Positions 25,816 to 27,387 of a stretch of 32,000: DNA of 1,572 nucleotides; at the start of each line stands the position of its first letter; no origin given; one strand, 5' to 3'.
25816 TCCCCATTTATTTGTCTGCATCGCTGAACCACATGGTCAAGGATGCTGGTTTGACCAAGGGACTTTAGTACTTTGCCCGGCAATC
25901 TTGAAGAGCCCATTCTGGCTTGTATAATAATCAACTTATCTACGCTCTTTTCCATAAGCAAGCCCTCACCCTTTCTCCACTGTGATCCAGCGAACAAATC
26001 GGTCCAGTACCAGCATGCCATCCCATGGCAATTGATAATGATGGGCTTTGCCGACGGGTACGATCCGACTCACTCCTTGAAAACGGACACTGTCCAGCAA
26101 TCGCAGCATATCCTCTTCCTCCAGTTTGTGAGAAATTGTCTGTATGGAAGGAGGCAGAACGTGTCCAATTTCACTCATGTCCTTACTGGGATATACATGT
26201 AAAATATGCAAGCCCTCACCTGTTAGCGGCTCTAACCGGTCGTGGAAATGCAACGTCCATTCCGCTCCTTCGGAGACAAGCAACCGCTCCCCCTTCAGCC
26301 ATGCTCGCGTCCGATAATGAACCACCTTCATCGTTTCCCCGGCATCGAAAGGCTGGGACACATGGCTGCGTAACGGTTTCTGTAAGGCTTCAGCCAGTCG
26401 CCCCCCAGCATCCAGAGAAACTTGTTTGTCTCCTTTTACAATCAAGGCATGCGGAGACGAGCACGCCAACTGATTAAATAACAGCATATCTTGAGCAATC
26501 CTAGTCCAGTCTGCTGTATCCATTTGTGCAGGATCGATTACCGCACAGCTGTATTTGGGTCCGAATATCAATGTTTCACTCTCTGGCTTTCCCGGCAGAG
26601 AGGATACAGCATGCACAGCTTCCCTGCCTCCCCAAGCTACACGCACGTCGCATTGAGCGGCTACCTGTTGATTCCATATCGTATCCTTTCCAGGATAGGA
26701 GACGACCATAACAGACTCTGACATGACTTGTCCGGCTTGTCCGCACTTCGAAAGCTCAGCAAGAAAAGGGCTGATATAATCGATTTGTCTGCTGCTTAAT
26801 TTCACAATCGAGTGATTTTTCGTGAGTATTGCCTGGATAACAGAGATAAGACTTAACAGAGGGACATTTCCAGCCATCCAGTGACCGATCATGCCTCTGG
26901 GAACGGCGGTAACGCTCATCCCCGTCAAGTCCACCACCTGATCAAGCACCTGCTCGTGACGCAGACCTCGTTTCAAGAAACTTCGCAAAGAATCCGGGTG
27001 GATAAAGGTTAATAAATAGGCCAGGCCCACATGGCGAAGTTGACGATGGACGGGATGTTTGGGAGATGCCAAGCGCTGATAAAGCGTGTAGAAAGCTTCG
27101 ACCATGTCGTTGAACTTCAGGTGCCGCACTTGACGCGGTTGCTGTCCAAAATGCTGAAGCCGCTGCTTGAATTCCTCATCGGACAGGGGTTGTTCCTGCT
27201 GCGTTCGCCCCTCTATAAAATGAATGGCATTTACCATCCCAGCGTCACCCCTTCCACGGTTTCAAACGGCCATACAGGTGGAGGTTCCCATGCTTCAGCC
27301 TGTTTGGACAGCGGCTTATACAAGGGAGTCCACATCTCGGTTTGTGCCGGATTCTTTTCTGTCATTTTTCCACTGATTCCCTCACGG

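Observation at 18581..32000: Translationally coupled operon of at least 13 genes for a modified pseudaminic-acid-type nonulosonic acid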

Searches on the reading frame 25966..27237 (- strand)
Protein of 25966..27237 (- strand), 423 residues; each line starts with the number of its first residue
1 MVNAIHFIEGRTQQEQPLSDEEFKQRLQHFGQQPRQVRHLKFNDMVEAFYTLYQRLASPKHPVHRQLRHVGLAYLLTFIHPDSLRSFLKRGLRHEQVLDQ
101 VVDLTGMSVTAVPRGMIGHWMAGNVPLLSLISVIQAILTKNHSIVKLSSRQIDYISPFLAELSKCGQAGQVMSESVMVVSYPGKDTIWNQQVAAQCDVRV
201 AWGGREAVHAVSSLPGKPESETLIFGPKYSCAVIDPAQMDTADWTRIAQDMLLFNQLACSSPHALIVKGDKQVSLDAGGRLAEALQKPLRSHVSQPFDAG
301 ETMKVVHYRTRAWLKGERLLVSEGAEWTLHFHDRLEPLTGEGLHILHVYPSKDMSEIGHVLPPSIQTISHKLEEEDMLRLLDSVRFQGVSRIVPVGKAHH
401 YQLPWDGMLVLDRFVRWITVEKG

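Call 7: search_protein_families(library=pfam, proteins=[window:25966-27237:-], max_evalue=0.001)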
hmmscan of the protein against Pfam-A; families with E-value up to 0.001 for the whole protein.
window:25966-27237:- (423 aa): 1 family
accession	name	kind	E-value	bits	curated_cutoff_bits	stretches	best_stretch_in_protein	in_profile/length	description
PF05893.19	LuxC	-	1.6e-59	202.2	21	1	43-417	7-401/401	Acyl-CoA reductase (LuxC)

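Call 9: search_protein_families(library=ncbifam, proteins=[window:25966-27237:-], max_evalue=0.001)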
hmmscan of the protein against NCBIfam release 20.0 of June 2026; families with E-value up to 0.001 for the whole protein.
window:25966-27237:- (423 aa): 1 family
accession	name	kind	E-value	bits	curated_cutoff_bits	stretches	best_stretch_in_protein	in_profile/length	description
NF052251.1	LCFA_red_LuxC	equivalog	2.4e-27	95.6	750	1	85-422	113-449/478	long-chain-fatty-acyl-CoA reductase LuxC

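Call 40: search_solved_structures(query=window:25966-27237:-, max_evalue=0.01)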
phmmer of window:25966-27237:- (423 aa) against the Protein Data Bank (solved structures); distinct sequences matched with E-value up to 0.01: 2.
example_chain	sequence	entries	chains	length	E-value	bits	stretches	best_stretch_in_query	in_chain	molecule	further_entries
7xc6_A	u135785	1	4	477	9e-21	77.6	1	90-421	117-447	Long-chain acyl-protein thioester reductase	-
6mvu_A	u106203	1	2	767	0.0064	18.8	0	111-270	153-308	Aldehyde dehydrogenase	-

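Call 59: find_homologous_proteins(query=window:25966-27237:-, max_evalue=0.00001)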
Query window:25966-27237:- (423 aa): 65 proteins with E <= 0.00001 among 5920 candidates.
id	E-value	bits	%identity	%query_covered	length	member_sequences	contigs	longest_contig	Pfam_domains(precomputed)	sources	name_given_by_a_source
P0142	2.5e-286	967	100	100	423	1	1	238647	PF05893.20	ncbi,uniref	ncbi:acyl-CoA reductase [Marinicrinis sediminis]|uniref:Acyl-CoA reductase n=1 Tax=Marinicrinis sedi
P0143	1.4e-146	507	53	97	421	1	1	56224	PF05893.20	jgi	-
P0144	4.6e-143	495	53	100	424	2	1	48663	PF05893.20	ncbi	-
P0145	3.1e-141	489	52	97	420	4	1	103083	PF05893.20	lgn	-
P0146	3.5e-140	486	52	96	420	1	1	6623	PF05893.20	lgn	-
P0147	1.1e-136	474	51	100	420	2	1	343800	PF05893.20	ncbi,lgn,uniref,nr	ncbi:acyl-CoA reductase [Paenibacillus vini]|uniref:acyl-CoA reductase n=1 Tax=Paenibacillus vini Ta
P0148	5.9e-136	472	50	100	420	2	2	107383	PF05893.20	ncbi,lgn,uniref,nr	ncbi:hypothetical protein J2Z22_003582 [Paenibacillus forsythiae]|uniref:Long-chain-fatty-acyl-CoA r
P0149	1.0e-135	471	50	98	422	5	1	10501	PF05893.20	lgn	-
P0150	1.5e-130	454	53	90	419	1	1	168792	PF05893.20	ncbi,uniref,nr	ncbi:acyl-CoA reductase [Paenibacillus sp. MSJ-34]|uniref:acyl-CoA reductase n=1 Tax=Paenibacillus s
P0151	3.1e-68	249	37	89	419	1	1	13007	PF05893.20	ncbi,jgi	ncbi:MAG TPA: acyl-CoA reductase [Polyangia bacterium]|jgi:hypothetical protein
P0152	8.1e-61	224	34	90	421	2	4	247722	PF05893.20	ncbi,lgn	-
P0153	2.9e-58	216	33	95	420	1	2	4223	PF05893.20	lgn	-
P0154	1.0e-55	208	31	95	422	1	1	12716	PF05893.20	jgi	jgi:acyl-CoA reductase-like NAD-dependent aldehyde dehydrogenase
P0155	2.1e-55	207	33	88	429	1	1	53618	PF05893.20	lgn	-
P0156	8.5e-52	195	33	91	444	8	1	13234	PF05893.20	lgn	-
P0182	2.1e-39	154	28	91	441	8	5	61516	PF05893.20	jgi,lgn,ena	jgi:hypothetical protein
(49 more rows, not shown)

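Call 62: find_encoding_contigs(protein=P0152, flank=9000, max_places=1)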
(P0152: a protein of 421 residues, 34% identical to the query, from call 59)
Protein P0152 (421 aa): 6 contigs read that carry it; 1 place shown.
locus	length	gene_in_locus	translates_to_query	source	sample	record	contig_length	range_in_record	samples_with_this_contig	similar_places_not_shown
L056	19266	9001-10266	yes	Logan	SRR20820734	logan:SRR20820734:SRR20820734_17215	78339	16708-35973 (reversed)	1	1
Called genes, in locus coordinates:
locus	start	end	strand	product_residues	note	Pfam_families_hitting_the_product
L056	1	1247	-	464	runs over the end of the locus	PF13229:Beta_helix (weak)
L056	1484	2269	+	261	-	PF03567:Sulfotransfer_2 (weak)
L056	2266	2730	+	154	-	PF13474:SnoaL_3 (weak), PF14534:DUF4440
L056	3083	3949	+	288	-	-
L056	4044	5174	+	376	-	PF13480:Acetyltransf_6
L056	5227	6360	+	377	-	PF00465:Fe-ADH, PF25137:ADH_Fe_C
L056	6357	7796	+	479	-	PF00501:AMP-binding, PF13193:AMP-binding_C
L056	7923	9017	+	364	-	PF04443:LuxE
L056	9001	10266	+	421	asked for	PF05893:LuxC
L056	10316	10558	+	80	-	PF00550:PP-binding (weak)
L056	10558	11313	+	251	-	PF00106:adh_short, PF01370:Epimerase, PF08659:KR, PF23441:SDR, PF13561:adh_short_C2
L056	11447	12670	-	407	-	PF00278:Orn_DAP_Arg_deC, PF02784:Orn_Arg_deC_N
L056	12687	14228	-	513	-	PF00501:AMP-binding, PF13193:AMP-binding_C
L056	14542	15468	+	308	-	PF00535:Glycos_transf_2, PF10111:Glyco_tranf_2_2, PF13641:Glyco_tranf_2_3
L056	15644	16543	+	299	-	PF00685:Sulfotransfer_1 (weak), PF13469:Sulfotransfer_3 (weak)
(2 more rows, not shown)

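Call 63: find_encoding_contigs(protein=P0182, flank=9000, max_places=1)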
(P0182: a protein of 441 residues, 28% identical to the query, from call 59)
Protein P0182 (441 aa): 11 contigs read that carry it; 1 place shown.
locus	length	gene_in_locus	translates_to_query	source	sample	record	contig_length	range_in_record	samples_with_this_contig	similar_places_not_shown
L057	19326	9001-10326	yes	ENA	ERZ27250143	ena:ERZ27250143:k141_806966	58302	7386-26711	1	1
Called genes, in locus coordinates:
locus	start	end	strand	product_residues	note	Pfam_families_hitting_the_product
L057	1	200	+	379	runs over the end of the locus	PF00266:Aminotran_5 (weak), PF01041:DegT_DnrJ_EryC1, PF01053:Cys_Met_Meta_PP (weak)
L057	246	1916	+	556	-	-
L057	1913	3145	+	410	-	PF13439:Glyco_transf_4, PF13579:Glyco_trans_4_4, PF00534:Glycos_transf_1, PF13692:Glyco_trans_1_4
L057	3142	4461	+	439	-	-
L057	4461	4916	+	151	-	PF00903:Glyoxalase, PF13669:Glyoxalase_4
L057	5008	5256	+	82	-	-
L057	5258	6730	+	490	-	PF00501:AMP-binding, PF13193:AMP-binding_C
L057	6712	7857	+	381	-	PF00465:Fe-ADH, PF13685:Fe-ADH_2 (faint), PF25137:ADH_Fe_C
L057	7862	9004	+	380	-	PF04443:LuxE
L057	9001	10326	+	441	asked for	PF05893:LuxC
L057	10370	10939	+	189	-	PF00132:Hexapep (faint), PF14602:Hexapep_2 (faint)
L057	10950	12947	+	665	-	-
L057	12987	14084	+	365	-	-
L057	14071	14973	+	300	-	PF00535:Glycos_transf_2, PF13641:Glyco_tranf_2_3 (faint)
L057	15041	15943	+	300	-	PF00535:Glycos_transf_2, PF13641:Glyco_tranf_2_3 (weak)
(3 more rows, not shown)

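Call 84: find_encoding_contigs(protein=P0148, flank=10000, max_places=1)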
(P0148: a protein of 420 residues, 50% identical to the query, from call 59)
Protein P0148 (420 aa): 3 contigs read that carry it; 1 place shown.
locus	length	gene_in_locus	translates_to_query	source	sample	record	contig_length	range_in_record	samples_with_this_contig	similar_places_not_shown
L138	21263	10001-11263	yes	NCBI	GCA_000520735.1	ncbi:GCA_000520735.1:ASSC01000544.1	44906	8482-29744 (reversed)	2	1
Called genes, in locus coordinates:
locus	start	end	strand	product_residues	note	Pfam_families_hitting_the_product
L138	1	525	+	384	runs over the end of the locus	PF13489:Methyltransf_23, PF01209:Ubie_methyltran (weak), PF02353:CMAS, PF13649:Methyltransf_25, PF13847:Methyltransf_31, PF08241:Methyltransf_11, PF08242:Methyltransf_12, PF22674:C2185-like_N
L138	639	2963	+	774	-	PF00535:Glycos_transf_2, PF10111:Glyco_tranf_2_2 (weak), PF13641:Glyco_tranf_2_3, PF13712:Glyco_tranf_2_5, PF13692:Glyco_trans_1_4, PF22674:C2185-like_N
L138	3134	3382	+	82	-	-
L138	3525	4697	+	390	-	PF00535:Glycos_transf_2, PF10111:Glyco_tranf_2_2 (weak), PF13641:Glyco_tranf_2_3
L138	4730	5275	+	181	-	PF13302:Acetyltransf_3, PF13420:Acetyltransf_4 (weak), PF13523:Acetyltransf_8 (faint)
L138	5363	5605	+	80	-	PF00550:PP-binding (weak)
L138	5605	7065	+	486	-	PF00501:AMP-binding, PF13193:AMP-binding_C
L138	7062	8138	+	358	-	PF13685:Fe-ADH_2 (weak), PF00465:Fe-ADH, PF25137:ADH_Fe_C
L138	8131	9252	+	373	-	PF04443:LuxE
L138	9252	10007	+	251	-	-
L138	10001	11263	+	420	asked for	PF05893:LuxC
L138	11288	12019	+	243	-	PF02348:CTP_transf_3, PF12804:NTP_transf_3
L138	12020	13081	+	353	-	-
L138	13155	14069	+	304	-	PF08241:Methyltransf_11 (weak), PF13649:Methyltransf_25 (weak)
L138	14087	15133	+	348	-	PF03102:NeuB, PF08666:SAF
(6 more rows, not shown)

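Call 85: find_encoding_contigs(protein=P0147, flank=10000, max_places=1)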
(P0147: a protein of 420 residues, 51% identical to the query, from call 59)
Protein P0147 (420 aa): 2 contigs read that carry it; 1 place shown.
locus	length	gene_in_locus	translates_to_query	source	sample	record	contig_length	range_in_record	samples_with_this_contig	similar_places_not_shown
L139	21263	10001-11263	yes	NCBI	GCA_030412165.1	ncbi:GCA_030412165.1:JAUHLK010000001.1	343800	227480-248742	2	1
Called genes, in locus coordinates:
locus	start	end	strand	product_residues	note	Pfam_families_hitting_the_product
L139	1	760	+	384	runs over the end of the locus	PF00535:Glycos_transf_2, PF10111:Glyco_tranf_2_2, PF13641:Glyco_tranf_2_3, PF13424:TPR_12 (faint), PF00515:TPR_1 (faint), PF07719:TPR_2 (faint), PF13181:TPR_8 (faint)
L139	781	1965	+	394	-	PF00535:Glycos_transf_2, PF10111:Glyco_tranf_2_2, PF13506:Glyco_transf_21, PF13641:Glyco_tranf_2_3, PF00515:TPR_1 (faint), PF07719:TPR_2 (faint), PF13431:TPR_17 (faint), PF13414:TPR_11 (faint)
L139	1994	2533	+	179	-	PF13302:Acetyltransf_3, PF13523:Acetyltransf_8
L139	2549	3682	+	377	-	PF04230:PS_pyruv_trans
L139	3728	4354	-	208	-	PF08241:Methyltransf_11 (weak), PF13649:Methyltransf_25 (faint)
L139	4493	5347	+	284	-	PF13489:Methyltransf_23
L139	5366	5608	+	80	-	PF00550:PP-binding (weak)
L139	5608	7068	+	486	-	PF00501:AMP-binding, PF13193:AMP-binding_C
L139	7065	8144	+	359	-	PF13685:Fe-ADH_2 (faint), PF00465:Fe-ADH, PF25137:ADH_Fe_C (weak)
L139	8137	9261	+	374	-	PF04443:LuxE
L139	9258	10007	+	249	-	-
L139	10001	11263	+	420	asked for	PF05893:LuxC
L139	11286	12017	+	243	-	PF02348:CTP_transf_3, PF12804:NTP_transf_3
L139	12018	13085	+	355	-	-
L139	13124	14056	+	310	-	PF08241:Methyltransf_11 (weak), PF13649:Methyltransf_25 (weak)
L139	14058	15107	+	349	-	PF03102:NeuB, PF08666:SAF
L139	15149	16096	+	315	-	PF01073:3Beta_HSD, PF01370:Epimerase, PF02719:Polysacc_synt_2, PF04321:RmlD_sub_bind, PF16363:GDP_Man_Dehyd, PF07993:NAD_binding_4 (weak)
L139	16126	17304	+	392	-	PF00155:Aminotran_1_2, PF01041:DegT_DnrJ_EryC1, PF01212:Beta_elim_lyase, PF01053:Cys_Met_Meta_PP (weak)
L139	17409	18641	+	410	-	PF27117:FliB_C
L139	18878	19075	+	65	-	PF00313:CSD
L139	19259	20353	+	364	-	PF05050:Methyltransf_21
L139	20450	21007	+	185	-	PF02482:Ribosomal_S30AE, PF16321:Ribosom_S30AE_C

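Call 86: search_protein_families(library=ncbifam, proteins=[L139:17409-18641:+], max_evalue=0.00001)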
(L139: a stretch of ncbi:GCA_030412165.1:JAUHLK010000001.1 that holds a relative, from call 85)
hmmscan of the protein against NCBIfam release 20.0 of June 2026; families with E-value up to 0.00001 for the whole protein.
L139:17409-18641:+ (410 aa): 1 family
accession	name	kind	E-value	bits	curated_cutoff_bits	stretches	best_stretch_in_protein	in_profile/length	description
NF038110.1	Lys_methyl_FliB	equivalog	5.6e-86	289.4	85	1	9-387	1-371/373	flagellin lysine-N-methylase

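Call 89: search_solved_structures(query=window:25966-27237:-, max_evalue=1e-10, show_alignments=1)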
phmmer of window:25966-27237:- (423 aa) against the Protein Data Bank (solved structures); distinct sequences matched with E-value up to 1e-10: 1.
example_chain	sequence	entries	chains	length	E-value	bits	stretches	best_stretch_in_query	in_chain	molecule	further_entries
7xc6_A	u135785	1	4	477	9e-21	77.6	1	90-421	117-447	Long-chain acyl-protein thioester reductase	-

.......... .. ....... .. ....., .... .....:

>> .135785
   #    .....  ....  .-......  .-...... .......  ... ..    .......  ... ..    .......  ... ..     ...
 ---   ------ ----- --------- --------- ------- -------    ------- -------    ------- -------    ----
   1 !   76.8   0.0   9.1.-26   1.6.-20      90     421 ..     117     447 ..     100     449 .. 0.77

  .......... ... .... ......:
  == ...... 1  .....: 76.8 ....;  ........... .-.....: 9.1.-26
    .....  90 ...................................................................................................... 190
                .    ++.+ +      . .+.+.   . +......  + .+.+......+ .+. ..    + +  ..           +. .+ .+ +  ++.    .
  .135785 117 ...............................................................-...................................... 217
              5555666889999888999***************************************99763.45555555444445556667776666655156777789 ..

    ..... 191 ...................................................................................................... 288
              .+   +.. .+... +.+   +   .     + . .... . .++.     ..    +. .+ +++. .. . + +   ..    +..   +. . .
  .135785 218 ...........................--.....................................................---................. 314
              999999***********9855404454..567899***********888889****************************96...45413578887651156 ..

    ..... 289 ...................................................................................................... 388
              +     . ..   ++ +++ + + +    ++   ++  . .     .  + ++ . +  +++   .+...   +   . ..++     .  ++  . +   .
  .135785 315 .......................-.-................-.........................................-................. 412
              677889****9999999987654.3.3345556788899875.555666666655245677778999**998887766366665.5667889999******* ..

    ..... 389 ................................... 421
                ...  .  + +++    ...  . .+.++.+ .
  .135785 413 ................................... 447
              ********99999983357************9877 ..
